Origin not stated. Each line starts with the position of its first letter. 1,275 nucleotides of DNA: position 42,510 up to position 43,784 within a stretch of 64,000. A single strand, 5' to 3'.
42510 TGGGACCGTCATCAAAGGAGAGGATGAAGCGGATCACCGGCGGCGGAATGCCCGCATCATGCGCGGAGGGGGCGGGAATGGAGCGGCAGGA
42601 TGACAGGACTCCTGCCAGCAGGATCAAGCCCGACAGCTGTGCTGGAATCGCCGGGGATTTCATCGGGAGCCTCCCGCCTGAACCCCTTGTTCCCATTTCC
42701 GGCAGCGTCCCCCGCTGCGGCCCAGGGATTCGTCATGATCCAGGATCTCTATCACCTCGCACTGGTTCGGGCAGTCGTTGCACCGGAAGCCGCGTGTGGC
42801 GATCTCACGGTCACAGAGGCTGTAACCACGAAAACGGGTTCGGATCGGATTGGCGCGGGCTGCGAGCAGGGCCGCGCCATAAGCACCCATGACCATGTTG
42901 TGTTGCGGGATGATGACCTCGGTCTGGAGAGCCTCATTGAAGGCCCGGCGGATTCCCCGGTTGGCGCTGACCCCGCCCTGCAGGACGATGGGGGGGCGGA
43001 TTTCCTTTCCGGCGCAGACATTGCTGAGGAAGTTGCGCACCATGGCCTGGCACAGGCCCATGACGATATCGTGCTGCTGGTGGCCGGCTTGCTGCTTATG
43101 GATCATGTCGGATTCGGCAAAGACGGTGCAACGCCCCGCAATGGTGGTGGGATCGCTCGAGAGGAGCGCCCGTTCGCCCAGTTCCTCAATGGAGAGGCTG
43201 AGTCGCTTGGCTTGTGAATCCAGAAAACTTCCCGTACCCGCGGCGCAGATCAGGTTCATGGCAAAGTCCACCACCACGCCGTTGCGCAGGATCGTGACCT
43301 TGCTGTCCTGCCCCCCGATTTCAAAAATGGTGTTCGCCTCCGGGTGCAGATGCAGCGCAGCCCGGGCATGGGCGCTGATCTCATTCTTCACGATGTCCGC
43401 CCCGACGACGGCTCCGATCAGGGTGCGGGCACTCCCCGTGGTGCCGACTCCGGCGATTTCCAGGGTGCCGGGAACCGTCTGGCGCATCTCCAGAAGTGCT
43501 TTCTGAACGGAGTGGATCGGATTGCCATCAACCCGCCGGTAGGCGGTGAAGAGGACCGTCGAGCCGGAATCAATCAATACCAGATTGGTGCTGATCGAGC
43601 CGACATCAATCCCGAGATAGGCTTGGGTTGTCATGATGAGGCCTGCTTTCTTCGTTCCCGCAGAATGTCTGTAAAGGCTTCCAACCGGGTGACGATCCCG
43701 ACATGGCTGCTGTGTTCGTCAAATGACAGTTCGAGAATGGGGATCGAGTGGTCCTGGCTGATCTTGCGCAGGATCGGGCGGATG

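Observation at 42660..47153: HgdC-like activase with two DUF2229-type partners, one fused to a phytoene-desaturase-family FAD oxidoreductase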

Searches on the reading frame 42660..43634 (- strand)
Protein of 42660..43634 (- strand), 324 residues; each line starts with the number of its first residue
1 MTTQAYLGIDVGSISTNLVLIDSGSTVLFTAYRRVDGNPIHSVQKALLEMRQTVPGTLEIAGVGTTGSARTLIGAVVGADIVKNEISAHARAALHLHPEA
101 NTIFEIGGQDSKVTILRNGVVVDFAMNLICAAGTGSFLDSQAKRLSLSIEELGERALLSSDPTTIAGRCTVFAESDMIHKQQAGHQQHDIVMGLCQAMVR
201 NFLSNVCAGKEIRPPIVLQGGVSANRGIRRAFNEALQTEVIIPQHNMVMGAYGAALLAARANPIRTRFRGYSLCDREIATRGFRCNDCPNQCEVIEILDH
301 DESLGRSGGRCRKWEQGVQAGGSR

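Call 3: search_protein_families(library=pfam, proteins=[window:42660-43634:-], max_evalue=0.01)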
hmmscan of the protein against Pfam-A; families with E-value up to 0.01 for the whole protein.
window:42660-43634:- (324 aa): 2 families
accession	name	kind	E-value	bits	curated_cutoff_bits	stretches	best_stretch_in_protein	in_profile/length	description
PF01869.26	BcrAD_BadFG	-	9.8e-47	160.2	31.5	1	7-258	1-271/271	BadF/BadG/BcrA/BcrD ATPase family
PF02782.22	FGGY_C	-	6.8e-05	23.2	27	1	202-261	138-197/198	FGGY family of carbohydrate kinases, C-terminal domain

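Call 4: search_protein_families(library=ncbifam, proteins=[window:42660-43634:-], max_evalue=0.01)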
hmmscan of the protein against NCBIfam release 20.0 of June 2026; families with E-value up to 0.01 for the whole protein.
window:42660-43634:- (324 aa): 9 families
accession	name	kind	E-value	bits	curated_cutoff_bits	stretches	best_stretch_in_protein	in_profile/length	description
TIGR00241.1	CoA_E_activ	domain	1.5e-57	195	125.4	1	7-257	3-248/248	acyl-CoA dehydratase activase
TIGR03286.1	methan_mark_15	hypoth_equivalog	2e-37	129.2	455.75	1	7-259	147-402/404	methanogenesis marker 15 protein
TIGR02259.1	benz_CoA_red_A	equivalog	8e-26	90.8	578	1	77-237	245-406/432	benzoyl-CoA reductase subunit A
TIGR03192.1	benz_CoA_bzdQ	equivalog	5.6e-24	85.1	380.2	1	7-257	35-285/293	benzoyl-CoA reductase, bzd-type, subunit Q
TIGR02261.1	benz_CoA_red_D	equivalog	2.3e-17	63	312.85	1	84-256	82-260/262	benzoyl-CoA reductase subunit D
NF011660.0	PRK15080.1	equivalog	0.00019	20.8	182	1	164-258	179-273/277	ethanolamine utilization protein EutJ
TIGR03723.1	T6A_TsaD_YgjD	equivalog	0.00096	18.4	296.1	1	179-247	224-297/314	tRNA (adenosine(37)-N6)-threonylcarbamoyltransferase complex transferase subunit TsaD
TIGR02529.1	EutJ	subfamily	0.0046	16.5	152.1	0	165-255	147-237/239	ethanolamine utilization protein EutJ family protein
TIGR01312.1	XylB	equivalog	0.0047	15.5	380.25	0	215-263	393-440/481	xylulokinase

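Call 21: search_solved_structures(query=window:42660-43634:-, max_evalue=0.001)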
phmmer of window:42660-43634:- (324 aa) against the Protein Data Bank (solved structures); distinct sequences matched with E-value up to 0.001: 5.
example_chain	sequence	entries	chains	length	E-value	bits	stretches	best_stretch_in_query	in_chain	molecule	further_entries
4eht_A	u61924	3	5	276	8.8e-35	123.5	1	7-258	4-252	Activator of 2-hydroxyisocaproyl-CoA dehydratase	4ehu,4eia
1hux_A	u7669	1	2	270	2.2e-33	118.8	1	7-260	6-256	ACTIVATOR OF (R)-2-HYDROXYGLUTARYL-COA DEHYDRATASE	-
9gai_D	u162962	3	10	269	9.2e-32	113.5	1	8-259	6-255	3-methylbenzoyl-CoA reductase alpha subunit MbdQ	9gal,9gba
7yyl_E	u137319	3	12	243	1.2e-20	77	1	6-259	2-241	Putative CoA-substrate-specific enzyme activase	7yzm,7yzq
9gai_C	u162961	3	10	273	3.8e-17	65.5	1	7-248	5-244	3-methylbenzoyl-CoA reductase delta subunit MbdP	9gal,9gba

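Call 84: search_solved_structures(query=window:42660-43634:-, max_evalue=1e-25, show_alignments=2)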
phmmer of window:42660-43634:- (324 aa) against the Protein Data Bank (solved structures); distinct sequences matched with E-value up to 1e-25: 3.
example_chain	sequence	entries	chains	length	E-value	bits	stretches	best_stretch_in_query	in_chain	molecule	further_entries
4eht_A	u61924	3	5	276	8.8e-35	123.5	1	7-258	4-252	Activator of 2-hydroxyisocaproyl-CoA dehydratase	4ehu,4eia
1hux_A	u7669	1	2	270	2.2e-33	118.8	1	7-260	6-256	ACTIVATOR OF (R)-2-HYDROXYGLUTARYL-COA DEHYDRATASE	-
9gai_D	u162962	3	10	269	9.2e-32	113.5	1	8-259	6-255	3-methylbenzoyl-CoA reductase alpha subunit MbdQ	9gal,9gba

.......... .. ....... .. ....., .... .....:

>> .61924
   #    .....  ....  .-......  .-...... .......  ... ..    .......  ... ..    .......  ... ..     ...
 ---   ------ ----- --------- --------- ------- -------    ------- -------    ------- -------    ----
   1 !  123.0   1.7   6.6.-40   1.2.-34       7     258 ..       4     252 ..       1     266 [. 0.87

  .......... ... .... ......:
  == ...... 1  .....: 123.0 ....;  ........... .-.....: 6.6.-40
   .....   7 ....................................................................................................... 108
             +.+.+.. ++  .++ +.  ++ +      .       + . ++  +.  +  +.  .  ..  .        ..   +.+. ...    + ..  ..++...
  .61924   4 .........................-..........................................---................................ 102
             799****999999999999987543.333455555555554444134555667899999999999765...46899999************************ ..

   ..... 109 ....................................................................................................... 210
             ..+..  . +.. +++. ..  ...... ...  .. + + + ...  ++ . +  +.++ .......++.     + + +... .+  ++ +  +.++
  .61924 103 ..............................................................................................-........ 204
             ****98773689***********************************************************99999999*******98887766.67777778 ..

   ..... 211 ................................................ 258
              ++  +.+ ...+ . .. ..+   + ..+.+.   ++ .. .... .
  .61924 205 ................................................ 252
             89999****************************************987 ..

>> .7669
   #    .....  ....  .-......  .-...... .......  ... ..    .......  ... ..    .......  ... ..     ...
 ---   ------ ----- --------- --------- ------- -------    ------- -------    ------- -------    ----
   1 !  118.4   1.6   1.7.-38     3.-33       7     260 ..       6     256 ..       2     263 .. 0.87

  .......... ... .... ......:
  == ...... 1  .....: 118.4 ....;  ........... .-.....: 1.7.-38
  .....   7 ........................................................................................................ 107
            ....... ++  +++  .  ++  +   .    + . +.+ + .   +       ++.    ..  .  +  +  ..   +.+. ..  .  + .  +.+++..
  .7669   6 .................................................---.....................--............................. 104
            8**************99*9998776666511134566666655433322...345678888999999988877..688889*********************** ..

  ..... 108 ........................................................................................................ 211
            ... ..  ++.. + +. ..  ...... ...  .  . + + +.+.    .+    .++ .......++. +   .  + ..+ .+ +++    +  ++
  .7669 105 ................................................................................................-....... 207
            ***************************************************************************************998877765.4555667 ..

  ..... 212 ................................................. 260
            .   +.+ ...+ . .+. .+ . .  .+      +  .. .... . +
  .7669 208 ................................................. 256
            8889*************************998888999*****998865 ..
